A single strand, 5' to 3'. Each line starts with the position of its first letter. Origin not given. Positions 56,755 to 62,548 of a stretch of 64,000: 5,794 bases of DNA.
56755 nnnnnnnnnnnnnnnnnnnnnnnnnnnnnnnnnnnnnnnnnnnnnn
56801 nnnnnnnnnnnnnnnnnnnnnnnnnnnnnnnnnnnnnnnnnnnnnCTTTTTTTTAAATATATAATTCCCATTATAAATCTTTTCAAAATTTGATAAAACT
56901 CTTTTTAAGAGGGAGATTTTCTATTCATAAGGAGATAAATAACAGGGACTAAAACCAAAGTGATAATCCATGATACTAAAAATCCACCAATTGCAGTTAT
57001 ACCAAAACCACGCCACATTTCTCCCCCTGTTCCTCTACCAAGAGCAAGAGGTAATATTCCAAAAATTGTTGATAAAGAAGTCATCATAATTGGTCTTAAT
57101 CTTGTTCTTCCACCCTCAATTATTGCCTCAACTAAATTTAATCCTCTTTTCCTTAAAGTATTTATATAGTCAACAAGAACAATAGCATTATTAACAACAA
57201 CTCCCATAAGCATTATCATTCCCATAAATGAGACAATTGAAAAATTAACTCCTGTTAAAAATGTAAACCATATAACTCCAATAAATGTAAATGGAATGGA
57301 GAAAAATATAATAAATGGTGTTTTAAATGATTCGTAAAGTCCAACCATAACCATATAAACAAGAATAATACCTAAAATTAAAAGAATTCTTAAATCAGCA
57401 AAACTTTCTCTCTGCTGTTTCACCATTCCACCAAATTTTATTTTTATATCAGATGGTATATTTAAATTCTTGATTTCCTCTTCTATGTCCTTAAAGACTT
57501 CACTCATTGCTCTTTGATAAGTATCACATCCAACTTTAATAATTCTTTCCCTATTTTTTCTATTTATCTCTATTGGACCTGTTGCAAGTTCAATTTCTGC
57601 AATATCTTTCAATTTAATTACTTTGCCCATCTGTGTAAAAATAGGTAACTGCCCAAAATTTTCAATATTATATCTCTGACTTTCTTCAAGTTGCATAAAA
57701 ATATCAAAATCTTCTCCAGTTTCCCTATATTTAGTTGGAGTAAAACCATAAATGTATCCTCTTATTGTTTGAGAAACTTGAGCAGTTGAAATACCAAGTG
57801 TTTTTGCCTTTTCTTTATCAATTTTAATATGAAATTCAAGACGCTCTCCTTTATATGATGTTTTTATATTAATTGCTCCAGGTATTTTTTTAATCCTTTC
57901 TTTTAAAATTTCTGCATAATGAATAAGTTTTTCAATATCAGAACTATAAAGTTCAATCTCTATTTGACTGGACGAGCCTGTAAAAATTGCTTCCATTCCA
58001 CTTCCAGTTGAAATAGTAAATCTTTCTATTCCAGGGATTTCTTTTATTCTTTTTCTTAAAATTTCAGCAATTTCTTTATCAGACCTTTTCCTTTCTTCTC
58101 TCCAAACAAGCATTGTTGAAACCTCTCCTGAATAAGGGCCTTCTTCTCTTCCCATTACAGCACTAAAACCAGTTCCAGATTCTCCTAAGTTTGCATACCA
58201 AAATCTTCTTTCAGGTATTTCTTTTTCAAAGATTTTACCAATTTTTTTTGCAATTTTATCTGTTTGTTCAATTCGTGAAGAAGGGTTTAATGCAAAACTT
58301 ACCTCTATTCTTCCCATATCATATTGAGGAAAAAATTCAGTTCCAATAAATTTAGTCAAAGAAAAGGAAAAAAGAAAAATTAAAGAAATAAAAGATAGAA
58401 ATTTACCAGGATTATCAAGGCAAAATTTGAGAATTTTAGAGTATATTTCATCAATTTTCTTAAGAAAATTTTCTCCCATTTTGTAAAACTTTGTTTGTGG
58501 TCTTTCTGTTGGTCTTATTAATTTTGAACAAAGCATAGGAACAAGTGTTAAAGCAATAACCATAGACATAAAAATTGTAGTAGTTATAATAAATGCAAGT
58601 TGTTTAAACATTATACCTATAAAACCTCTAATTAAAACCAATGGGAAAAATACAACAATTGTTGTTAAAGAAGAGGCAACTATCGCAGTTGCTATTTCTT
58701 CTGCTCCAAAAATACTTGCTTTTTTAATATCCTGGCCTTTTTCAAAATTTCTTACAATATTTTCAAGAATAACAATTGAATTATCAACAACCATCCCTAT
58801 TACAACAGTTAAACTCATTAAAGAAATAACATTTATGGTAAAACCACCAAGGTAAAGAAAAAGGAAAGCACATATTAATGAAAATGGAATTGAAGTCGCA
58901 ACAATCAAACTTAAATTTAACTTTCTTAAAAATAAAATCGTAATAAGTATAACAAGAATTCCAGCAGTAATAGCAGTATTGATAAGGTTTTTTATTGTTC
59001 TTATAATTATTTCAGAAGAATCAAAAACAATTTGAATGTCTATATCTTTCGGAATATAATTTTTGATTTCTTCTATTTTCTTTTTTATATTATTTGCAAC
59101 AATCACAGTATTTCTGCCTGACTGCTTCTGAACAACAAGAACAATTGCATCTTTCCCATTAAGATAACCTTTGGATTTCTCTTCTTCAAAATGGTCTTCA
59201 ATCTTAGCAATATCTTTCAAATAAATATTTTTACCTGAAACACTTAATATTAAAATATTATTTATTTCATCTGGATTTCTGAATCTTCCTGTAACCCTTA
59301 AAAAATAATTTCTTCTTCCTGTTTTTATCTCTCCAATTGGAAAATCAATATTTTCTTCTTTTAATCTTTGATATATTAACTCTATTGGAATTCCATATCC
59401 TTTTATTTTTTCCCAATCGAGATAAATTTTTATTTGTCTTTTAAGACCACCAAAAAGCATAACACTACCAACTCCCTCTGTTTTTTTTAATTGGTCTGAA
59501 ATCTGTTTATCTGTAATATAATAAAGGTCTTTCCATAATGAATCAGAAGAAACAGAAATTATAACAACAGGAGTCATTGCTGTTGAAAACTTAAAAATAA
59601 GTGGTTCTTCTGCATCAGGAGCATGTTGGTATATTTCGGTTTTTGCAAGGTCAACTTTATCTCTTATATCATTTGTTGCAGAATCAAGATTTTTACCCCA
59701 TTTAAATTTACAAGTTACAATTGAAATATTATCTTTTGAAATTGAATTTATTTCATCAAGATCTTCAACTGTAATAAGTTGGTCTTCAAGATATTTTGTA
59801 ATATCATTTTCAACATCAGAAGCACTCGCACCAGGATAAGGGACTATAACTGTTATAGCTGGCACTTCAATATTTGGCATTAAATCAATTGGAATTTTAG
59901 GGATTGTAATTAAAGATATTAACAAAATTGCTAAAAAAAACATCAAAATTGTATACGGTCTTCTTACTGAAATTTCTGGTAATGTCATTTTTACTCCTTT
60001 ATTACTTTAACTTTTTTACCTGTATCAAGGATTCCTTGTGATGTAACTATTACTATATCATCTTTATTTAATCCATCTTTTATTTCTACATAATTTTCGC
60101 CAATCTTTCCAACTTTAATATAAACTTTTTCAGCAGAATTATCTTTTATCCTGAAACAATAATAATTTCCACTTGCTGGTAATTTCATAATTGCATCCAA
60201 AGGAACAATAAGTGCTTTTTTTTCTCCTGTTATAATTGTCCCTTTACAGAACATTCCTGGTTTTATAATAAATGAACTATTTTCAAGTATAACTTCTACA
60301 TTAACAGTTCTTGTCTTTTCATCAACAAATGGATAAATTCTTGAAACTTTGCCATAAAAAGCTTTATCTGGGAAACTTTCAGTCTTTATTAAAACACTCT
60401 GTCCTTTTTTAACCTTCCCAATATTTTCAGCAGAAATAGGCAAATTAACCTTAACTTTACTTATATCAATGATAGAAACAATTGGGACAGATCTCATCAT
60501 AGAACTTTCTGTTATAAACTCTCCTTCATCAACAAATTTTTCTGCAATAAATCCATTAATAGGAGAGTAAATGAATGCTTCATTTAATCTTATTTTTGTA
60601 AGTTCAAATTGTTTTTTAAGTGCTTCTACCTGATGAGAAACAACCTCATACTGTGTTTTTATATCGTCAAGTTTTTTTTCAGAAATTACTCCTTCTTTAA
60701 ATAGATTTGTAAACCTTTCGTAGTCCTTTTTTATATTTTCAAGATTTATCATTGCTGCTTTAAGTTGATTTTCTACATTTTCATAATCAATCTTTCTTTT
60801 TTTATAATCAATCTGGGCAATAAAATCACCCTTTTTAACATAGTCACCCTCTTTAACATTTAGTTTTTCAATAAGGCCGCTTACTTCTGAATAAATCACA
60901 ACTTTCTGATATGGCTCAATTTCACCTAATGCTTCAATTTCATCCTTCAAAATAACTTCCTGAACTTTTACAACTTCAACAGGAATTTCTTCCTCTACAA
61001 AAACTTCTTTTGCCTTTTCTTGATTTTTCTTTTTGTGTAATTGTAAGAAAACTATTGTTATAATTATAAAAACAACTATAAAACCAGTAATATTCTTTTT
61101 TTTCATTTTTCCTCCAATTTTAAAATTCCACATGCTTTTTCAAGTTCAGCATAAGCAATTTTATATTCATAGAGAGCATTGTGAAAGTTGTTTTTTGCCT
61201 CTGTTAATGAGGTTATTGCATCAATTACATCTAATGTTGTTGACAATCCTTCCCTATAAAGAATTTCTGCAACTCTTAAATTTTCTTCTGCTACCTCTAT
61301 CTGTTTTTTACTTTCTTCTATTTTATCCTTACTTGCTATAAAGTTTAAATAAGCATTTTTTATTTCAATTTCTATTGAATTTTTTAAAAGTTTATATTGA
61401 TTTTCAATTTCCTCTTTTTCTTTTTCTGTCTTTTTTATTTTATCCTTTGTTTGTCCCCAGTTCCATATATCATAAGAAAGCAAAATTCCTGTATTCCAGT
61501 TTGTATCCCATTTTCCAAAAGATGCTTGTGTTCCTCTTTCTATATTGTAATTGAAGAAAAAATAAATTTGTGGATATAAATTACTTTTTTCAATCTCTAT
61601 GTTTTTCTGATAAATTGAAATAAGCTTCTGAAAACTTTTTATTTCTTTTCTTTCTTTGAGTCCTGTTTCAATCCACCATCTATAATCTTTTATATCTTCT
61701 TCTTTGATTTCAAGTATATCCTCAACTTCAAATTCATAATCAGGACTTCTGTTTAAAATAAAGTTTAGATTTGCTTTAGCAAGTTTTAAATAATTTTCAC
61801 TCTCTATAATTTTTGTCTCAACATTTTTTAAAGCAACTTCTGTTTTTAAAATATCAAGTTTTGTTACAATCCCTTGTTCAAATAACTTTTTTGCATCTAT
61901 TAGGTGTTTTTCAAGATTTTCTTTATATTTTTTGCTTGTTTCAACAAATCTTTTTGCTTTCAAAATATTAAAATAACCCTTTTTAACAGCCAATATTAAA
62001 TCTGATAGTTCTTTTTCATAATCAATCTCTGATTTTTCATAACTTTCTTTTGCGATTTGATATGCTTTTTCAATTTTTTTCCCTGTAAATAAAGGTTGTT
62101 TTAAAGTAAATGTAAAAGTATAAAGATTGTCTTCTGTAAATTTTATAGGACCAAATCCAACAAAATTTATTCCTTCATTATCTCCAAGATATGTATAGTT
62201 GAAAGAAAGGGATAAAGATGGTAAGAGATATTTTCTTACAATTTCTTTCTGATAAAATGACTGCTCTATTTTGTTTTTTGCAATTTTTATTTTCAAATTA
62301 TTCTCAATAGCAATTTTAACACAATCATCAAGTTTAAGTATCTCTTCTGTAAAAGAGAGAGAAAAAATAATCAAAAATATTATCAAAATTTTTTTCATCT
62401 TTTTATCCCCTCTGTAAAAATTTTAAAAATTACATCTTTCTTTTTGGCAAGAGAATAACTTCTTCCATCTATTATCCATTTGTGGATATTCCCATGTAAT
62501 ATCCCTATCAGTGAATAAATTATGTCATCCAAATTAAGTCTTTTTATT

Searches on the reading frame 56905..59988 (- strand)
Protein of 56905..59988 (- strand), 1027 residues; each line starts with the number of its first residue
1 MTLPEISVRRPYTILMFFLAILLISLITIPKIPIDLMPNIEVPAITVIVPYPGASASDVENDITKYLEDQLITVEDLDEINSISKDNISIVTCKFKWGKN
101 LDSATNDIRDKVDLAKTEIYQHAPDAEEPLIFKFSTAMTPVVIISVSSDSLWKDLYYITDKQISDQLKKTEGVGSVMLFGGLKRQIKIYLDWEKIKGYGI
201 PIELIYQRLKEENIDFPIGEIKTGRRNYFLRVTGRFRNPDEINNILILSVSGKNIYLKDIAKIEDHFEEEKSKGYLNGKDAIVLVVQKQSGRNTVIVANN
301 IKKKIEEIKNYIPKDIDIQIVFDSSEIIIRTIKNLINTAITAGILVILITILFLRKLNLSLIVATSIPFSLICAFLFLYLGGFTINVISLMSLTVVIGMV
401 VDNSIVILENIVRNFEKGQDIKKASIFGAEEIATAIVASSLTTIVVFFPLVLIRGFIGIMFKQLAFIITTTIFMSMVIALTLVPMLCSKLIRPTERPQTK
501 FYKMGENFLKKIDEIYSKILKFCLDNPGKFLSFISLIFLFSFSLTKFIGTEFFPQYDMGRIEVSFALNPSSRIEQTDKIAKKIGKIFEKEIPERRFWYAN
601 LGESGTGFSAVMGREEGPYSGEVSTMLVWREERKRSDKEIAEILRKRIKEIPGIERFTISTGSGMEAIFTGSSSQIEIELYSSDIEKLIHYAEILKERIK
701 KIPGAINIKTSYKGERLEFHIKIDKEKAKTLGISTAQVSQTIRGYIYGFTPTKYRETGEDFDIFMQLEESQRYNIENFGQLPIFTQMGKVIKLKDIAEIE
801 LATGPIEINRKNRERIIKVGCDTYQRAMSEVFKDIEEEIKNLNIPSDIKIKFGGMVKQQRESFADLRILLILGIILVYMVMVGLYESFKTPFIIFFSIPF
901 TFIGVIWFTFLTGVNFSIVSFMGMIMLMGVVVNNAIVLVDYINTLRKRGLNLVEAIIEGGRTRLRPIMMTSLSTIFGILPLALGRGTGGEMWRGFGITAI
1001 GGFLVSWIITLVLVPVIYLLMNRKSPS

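Call 24: search_protein_families(library=pfam, max_evalue=0.00001, proteins=[window:56905-59988:-])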
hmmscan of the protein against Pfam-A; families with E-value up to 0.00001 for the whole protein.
window:56905-59988:- (1027 aa): 2 families
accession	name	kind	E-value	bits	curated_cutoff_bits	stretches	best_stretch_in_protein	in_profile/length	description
PF00873.25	ACR_tran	-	5.9e-255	849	28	1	5-1021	3-1020/1021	AcrB/AcrD/AcrF family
PF03176.21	MMPL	-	1.7e-18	67.1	20.5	2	339-488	148-300/333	MMPL family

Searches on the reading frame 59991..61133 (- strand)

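Call 24: search_protein_families(library=pfam, max_evalue=0.00001, proteins=[window:59991-61133:-])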
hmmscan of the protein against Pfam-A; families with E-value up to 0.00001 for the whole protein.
window:59991-61133:- (380 aa): 3 families
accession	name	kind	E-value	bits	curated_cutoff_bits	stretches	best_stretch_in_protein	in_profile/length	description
PF16576.10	HlyD_D23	-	4.7e-33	114.7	30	1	63-295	3-213/214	Barrel-sandwich domain of CusB or HlyD membrane-fusion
PF13437.12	HlyD_3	-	1.3e-18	68.1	22.2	1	188-286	2-96/106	HlyD family secretion protein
PF13533.13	Biotin_lipoyl_2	-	6.8e-10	39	29.8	1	80-109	3-32/32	Biotin-lipoyl like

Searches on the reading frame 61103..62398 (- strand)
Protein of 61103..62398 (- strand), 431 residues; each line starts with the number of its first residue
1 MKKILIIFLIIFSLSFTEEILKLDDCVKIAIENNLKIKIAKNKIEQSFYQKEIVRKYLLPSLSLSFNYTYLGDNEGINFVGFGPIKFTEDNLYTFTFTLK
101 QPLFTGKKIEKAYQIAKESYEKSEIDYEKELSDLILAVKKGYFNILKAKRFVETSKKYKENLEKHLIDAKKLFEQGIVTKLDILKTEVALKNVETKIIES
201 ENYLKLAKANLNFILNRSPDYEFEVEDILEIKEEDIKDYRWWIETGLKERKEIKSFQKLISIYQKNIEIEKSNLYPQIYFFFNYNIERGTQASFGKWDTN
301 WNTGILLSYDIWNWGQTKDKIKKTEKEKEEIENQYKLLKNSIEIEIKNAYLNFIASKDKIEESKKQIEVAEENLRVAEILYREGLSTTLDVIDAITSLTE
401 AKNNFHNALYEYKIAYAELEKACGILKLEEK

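Call 24: search_protein_families(library=pfam, max_evalue=0.00001, proteins=[window:61103-62398:-])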
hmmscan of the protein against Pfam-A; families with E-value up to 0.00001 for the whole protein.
window:61103-62398:- (431 aa): 1 family
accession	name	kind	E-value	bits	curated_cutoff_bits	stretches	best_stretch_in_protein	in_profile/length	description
PF02321.23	OEP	-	1e-70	237.8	22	2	23-216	1-187/187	Outer membrane efflux protein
